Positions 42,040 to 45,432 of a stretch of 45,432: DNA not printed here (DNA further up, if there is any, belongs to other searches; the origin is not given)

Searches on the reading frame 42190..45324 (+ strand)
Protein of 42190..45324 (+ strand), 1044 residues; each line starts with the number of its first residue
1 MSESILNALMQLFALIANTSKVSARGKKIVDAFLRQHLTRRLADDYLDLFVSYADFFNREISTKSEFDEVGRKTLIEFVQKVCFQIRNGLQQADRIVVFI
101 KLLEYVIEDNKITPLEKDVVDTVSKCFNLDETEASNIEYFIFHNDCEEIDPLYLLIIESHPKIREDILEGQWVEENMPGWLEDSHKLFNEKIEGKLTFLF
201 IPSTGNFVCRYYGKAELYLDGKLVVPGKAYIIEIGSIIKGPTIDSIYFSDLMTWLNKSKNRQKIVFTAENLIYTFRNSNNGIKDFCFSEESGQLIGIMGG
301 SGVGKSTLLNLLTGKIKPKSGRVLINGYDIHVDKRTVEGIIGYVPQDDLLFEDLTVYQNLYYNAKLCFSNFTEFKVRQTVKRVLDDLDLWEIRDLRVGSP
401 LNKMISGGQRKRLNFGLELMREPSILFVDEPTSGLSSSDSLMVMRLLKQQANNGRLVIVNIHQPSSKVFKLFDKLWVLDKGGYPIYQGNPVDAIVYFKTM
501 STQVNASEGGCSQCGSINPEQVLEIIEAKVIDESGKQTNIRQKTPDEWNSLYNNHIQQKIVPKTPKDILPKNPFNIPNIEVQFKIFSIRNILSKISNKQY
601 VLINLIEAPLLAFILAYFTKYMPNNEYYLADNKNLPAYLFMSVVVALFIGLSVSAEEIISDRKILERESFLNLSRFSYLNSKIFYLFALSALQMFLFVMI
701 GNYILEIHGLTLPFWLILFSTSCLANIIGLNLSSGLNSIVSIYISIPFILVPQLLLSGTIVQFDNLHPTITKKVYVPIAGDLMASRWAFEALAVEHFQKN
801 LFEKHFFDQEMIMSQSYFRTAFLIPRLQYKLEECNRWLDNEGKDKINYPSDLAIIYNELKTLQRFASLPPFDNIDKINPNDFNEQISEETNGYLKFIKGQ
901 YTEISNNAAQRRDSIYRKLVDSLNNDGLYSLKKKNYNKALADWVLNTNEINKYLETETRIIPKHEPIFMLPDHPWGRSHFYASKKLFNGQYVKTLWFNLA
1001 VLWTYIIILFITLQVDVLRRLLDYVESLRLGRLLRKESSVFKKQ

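Call 51: search_protein_families(library=pfam, proteins=[window:42190-45324:+], max_evalue=0.001)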
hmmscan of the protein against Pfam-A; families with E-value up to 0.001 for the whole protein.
window:42190-45324:+ (1044 aa): 4 families
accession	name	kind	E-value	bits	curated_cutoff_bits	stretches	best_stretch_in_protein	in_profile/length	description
PF00005.33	ABC_tran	-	1.2e-29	104.1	25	1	284-433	3-137/137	ABC transporter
PF01061.29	ABC2_membrane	-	3.1e-18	66.5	26.9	1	582-770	2-189/211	ABC-2 type transporter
PF19055.6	ABC2_membrane_7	-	5.9e-05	22.6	22.7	1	462-505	1-44/410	ABC-2 type transporter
PF03193.22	RsgA_GTPase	-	0.00011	22.5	30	1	278-321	93-135/174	RsgA GTPase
